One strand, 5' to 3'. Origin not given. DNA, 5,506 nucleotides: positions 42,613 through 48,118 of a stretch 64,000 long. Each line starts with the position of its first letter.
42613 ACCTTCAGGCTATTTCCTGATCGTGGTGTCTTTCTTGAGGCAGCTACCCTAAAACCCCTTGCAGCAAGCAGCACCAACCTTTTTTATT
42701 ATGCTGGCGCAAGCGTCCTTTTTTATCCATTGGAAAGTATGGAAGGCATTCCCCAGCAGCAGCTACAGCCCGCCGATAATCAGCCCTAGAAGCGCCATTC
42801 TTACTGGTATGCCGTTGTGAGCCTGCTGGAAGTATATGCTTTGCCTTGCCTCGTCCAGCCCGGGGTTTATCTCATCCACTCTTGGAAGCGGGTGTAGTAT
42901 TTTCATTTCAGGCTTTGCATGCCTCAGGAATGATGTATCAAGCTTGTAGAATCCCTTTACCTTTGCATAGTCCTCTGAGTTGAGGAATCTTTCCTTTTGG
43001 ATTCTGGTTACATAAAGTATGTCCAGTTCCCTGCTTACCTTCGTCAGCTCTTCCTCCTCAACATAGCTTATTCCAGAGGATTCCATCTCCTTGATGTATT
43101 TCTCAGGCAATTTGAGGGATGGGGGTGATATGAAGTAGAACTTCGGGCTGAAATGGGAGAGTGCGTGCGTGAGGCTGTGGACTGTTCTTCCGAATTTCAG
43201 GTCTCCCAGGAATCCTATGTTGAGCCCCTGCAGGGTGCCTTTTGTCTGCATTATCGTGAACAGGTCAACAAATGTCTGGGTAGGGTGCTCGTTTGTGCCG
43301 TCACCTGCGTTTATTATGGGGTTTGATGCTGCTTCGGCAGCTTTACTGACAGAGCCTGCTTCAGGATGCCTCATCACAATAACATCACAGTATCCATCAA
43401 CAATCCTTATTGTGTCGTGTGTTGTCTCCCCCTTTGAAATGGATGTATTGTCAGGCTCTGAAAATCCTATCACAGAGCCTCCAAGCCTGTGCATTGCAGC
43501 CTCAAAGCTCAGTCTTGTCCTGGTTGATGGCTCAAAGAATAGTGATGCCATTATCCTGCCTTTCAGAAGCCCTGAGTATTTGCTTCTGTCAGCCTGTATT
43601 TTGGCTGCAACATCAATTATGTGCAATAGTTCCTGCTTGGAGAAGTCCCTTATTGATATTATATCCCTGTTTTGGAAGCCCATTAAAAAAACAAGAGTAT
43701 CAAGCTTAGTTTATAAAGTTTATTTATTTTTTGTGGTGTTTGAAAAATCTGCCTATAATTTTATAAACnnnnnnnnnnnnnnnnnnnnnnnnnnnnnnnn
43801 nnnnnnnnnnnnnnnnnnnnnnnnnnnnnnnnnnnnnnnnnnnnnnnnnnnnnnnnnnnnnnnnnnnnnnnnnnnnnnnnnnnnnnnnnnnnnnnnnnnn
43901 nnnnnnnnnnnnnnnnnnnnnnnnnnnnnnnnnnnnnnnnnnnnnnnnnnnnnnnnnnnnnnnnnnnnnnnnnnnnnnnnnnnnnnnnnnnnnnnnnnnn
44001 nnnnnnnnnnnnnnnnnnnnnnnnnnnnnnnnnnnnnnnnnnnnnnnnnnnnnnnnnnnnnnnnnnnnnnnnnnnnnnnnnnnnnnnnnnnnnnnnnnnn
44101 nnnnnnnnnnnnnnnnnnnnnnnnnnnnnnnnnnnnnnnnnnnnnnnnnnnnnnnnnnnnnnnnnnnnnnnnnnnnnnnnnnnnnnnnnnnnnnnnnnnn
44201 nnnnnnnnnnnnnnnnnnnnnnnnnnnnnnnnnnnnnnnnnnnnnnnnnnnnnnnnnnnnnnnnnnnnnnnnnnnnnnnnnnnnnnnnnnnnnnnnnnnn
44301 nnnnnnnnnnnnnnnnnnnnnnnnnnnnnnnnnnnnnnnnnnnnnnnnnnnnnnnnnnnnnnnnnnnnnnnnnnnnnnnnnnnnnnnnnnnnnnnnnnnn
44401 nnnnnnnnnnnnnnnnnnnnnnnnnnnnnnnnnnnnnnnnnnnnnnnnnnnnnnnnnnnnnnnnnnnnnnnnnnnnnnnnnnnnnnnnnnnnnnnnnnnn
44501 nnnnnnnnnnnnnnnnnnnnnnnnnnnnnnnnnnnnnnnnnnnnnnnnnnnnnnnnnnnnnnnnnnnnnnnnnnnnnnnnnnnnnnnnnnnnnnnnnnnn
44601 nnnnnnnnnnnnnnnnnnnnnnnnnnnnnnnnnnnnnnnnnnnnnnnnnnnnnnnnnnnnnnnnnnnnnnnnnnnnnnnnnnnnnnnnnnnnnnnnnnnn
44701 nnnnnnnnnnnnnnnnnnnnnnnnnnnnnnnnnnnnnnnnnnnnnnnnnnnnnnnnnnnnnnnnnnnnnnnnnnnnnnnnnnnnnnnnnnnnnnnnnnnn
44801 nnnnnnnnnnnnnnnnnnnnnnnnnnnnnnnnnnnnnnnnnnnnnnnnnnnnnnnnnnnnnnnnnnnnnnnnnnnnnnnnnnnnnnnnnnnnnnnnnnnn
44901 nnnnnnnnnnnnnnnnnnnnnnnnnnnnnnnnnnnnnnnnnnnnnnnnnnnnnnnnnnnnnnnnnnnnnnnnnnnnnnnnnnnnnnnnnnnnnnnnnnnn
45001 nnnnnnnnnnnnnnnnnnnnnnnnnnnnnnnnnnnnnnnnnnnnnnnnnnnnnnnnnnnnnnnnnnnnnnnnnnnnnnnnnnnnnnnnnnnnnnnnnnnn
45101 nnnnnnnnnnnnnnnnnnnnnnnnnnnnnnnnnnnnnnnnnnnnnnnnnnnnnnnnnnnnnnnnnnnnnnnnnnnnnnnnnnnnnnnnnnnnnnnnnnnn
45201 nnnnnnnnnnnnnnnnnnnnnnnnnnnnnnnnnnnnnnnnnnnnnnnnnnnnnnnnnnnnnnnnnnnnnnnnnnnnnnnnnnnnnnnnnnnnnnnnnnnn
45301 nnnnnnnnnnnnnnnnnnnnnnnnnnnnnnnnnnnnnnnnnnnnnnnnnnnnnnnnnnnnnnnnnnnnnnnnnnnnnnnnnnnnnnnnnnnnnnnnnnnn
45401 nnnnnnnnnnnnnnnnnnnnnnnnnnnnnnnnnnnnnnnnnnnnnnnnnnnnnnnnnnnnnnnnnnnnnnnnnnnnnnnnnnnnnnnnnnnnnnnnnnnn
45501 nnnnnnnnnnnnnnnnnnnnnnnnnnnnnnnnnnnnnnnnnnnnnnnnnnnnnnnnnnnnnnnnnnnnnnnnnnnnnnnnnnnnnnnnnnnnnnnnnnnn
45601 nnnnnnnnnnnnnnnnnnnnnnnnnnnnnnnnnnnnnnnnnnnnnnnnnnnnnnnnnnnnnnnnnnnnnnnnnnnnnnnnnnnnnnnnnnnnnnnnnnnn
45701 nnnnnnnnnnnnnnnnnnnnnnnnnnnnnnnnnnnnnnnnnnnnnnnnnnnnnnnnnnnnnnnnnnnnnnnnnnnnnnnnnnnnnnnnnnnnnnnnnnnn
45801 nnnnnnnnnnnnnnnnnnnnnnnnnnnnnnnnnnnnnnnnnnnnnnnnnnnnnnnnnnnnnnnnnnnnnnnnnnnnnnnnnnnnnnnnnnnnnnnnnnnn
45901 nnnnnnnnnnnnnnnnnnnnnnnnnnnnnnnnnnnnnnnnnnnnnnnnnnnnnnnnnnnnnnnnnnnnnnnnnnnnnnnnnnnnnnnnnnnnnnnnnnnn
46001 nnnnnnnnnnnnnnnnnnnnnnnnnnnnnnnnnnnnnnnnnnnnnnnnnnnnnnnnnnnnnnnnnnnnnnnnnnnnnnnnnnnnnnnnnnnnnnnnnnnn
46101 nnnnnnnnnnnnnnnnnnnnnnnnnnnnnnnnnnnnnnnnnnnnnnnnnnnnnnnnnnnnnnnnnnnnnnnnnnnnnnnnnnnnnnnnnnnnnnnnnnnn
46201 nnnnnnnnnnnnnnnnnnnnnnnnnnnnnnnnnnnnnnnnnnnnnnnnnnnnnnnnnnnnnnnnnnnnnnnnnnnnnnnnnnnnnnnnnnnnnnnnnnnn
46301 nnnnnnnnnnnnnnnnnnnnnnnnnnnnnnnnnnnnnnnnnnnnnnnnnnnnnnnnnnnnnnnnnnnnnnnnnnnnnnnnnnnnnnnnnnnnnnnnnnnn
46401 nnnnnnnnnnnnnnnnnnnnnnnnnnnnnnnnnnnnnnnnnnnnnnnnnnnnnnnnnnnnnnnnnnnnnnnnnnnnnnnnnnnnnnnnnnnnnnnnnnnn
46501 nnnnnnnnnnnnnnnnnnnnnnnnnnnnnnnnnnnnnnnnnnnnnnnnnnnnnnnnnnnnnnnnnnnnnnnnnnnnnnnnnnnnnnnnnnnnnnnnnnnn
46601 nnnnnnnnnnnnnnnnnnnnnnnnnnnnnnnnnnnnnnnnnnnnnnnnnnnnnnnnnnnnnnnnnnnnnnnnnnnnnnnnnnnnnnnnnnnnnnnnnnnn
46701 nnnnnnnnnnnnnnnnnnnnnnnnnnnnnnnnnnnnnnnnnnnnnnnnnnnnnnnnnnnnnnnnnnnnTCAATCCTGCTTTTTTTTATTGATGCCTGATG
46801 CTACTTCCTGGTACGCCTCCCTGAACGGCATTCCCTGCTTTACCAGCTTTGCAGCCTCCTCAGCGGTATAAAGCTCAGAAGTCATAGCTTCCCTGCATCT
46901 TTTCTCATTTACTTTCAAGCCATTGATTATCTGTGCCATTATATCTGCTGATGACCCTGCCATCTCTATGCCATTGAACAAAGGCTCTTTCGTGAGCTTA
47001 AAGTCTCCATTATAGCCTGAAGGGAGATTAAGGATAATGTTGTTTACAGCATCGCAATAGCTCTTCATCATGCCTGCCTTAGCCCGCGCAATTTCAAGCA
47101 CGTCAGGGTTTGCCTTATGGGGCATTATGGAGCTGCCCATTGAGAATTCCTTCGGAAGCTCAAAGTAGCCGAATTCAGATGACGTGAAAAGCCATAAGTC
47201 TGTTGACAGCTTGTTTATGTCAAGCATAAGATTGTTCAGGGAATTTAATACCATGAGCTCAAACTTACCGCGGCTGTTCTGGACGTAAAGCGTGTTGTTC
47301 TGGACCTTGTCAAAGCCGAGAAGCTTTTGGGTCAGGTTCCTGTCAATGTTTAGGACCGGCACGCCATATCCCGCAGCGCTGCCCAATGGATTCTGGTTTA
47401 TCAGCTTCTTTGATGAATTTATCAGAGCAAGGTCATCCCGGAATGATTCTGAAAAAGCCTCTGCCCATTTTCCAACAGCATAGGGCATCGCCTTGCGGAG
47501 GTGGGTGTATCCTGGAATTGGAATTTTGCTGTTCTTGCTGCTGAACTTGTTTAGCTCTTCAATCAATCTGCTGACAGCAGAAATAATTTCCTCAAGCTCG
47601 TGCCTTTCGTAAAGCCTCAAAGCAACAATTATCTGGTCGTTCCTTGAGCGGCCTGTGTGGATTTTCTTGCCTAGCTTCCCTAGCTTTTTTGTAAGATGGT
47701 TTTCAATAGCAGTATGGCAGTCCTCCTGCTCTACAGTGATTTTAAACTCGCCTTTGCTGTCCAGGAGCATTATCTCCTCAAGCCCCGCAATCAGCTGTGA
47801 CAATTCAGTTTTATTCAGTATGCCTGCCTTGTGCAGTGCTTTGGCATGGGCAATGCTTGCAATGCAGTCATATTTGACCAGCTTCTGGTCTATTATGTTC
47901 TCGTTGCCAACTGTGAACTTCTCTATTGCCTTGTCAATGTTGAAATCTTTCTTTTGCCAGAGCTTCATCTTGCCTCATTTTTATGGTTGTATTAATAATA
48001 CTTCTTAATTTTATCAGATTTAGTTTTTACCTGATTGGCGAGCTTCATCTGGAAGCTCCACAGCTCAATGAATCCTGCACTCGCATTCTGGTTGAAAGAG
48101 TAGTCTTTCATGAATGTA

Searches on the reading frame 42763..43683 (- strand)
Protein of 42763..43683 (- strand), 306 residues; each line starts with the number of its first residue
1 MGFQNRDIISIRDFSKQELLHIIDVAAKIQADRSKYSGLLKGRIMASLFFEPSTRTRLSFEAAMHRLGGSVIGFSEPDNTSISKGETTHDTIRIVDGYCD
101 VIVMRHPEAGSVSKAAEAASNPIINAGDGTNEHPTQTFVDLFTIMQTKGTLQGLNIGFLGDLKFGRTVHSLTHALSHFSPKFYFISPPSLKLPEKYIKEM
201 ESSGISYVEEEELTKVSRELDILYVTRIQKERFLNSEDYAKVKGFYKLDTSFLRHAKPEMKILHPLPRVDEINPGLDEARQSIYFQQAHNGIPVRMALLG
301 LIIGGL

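Call 62: search_protein_families(library=pfam, max_evalue=0.00001, proteins=[window:42763-43683:-])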
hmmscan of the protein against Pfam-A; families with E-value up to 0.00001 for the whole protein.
window:42763-43683:- (306 aa): 2 families
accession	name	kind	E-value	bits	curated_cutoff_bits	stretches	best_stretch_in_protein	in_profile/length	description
PF02729.26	OTCace_N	-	1.7e-49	168.2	29.9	1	6-145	1-147/148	Aspartate/ornithine carbamoyltransferase, carbamoyl-P binding domain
PF00185.30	OTCace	-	1.6e-29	103.5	29.4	1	152-300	1-155/157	Aspartate/ornithine carbamoyltransferase, Asp/Orn binding domain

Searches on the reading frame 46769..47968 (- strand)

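Call 6: search_protein_families(library=ncbifam, proteins=[window:46769-47968:-], max_evalue=0.00001)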
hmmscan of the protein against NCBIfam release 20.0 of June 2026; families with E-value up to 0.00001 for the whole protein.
window:46769-47968:- (399 aa): 17 families
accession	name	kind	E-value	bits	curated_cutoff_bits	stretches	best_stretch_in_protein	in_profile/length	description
TIGR00838.1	argH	equivalog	7.2e-95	318.7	279.5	1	11-393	10-390/455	argininosuccinate lyase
NF008964.0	PRK12308.1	equivalog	3.8e-72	243.6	657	1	14-390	12-389/624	argininosuccinate lyase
NF005000.0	PRK06389.1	equivalog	1.9e-52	178.8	388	1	1-397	1-387/434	argininosuccinate lyase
NF002563.0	PRK02186.1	subfamily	4.7e-41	140.9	625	1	26-396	431-804/890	argininosuccinate lyase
NF052535.1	CoM_syn_XcbC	exception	1.4e-35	123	575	1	29-395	34-396/495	2-phosphosulfolactate phosphatase XcbC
NF005218.0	PRK06705.1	equivalog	1.2e-29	103.4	883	1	38-393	45-400/502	argininosuccinate lyase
TIGR00928.1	purB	equivalog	2.4e-22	79.3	326.2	1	86-390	74-382/436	adenylosuccinate lyase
NF008909.0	PRK12273.1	subfamily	2.9e-20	72.6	510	1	103-364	137-406/474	aspartate ammonia-lyase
TIGR02426.1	protocat_pcaB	equivalog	4.8e-16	58.6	355.75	1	86-350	75-337/338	3-carboxy-cis,cis-muconate cycloisomerase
TIGR00839.1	aspA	equivalog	3.3e-15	56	681.2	1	103-360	132-397/468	aspartate ammonia-lyase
NF006500.1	PRK08937.2-4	subfamily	3.3e-12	45.9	626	1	99-362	97-360/448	adenylosuccinate lyase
NF006764.0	PRK09285.1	equivalog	8e-12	44.3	446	1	94-311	108-327/456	adenylosuccinate lyase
TIGR00979.1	fumC_II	equivalog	1.6e-11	43.7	664.75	1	13-365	25-402/458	class II fumarate hydratase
NF006554.0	PRK09053.1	equivalog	7.1e-11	41.6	595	1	100-364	100-364/453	3-carboxy-cis,cis-muconate cycloisomerase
NF011092.0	PRK14515.1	subfamily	6.8e-08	31.8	876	1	104-294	142-339/479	aspartate ammonia-lyase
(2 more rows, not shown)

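Call 7: search_protein_families(library=pfam, proteins=[window:46769-47968:-], max_evalue=0.001)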
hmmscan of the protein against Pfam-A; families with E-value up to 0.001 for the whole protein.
window:46769-47968:- (399 aa): 1 family
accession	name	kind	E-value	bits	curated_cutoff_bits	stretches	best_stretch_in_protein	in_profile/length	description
PF00206.25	Lyase_1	-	2e-54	185.6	27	1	12-299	8-308/312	Lyase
